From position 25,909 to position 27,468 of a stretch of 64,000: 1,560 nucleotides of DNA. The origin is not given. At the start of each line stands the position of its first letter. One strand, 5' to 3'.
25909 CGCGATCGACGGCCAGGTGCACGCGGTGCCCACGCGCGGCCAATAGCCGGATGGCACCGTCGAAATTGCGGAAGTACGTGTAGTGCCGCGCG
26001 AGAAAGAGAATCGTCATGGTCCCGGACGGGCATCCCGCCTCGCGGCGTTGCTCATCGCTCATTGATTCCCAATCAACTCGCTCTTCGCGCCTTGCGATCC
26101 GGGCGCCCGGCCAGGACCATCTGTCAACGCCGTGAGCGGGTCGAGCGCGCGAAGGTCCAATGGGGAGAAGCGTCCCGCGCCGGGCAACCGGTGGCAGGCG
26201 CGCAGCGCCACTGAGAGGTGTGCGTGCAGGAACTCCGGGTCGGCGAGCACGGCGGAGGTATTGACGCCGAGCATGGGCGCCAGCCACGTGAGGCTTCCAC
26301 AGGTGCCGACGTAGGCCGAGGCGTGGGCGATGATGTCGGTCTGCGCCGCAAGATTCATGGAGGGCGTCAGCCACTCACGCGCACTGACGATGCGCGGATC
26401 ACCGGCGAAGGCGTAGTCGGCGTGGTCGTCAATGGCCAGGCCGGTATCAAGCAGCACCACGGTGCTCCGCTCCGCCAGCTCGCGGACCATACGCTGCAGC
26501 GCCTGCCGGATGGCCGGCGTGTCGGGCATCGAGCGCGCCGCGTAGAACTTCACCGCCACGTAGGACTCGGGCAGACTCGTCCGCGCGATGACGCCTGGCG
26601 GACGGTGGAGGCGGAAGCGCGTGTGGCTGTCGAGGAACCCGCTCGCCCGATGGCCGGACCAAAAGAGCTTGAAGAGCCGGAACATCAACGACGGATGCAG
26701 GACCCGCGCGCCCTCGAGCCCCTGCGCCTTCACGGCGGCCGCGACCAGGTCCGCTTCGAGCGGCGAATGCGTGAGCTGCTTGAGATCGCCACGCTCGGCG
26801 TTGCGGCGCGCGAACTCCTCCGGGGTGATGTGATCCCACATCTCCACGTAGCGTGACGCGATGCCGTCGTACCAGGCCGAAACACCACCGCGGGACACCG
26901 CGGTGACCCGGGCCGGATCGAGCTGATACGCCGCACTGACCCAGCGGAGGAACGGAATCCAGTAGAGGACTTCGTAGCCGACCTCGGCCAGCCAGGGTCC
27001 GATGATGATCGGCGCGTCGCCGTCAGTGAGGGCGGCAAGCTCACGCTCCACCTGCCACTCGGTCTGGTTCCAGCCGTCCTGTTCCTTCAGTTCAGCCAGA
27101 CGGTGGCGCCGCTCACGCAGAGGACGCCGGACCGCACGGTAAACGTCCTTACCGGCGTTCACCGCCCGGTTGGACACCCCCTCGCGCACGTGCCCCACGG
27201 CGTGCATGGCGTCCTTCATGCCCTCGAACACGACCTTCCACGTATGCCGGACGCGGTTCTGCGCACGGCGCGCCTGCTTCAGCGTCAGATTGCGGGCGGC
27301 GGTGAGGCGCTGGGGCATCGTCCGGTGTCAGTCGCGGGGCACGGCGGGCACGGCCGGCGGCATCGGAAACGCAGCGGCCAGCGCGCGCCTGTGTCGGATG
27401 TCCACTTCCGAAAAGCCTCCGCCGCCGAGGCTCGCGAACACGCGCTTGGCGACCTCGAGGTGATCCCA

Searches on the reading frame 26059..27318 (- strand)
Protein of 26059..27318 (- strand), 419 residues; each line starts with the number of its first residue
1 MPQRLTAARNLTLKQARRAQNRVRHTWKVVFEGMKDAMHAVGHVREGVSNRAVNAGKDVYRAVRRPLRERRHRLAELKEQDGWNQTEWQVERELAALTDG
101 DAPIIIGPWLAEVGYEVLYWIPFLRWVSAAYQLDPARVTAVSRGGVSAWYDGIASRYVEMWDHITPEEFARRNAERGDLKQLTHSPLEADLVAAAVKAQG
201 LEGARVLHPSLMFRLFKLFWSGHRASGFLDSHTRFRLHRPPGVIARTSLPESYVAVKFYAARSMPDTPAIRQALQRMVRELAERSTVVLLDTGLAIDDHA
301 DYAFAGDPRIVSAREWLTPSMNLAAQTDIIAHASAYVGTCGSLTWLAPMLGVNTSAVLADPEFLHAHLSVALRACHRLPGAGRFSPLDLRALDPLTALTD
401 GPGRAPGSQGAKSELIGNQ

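Call 13: search_protein_families(library=pfam, proteins=[window:26059-27318:-], max_evalue=0.01)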
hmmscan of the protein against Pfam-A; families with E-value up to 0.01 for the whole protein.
window:26059-27318:- (419 aa): 0 families

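Call 15: search_protein_families(library=ncbifam, proteins=[window:26059-27318:-], max_evalue=0.1)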
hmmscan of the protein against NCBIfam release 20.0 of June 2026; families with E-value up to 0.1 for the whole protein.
window:26059-27318:- (419 aa): 1 family
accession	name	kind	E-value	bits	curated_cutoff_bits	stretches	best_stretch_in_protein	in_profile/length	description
TIGR04414.1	hepto_Aah_TibC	equivalog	0.053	12.5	200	1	310-352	258-300/374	autotransporter strand-loop-strand O-heptosyltransferase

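Call 43: search_protein_families(library=ncbifam, proteins=[window:26059-27318:-], max_evalue=0.01)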
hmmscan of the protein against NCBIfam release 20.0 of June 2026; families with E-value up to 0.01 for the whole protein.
window:26059-27318:- (419 aa): 0 families
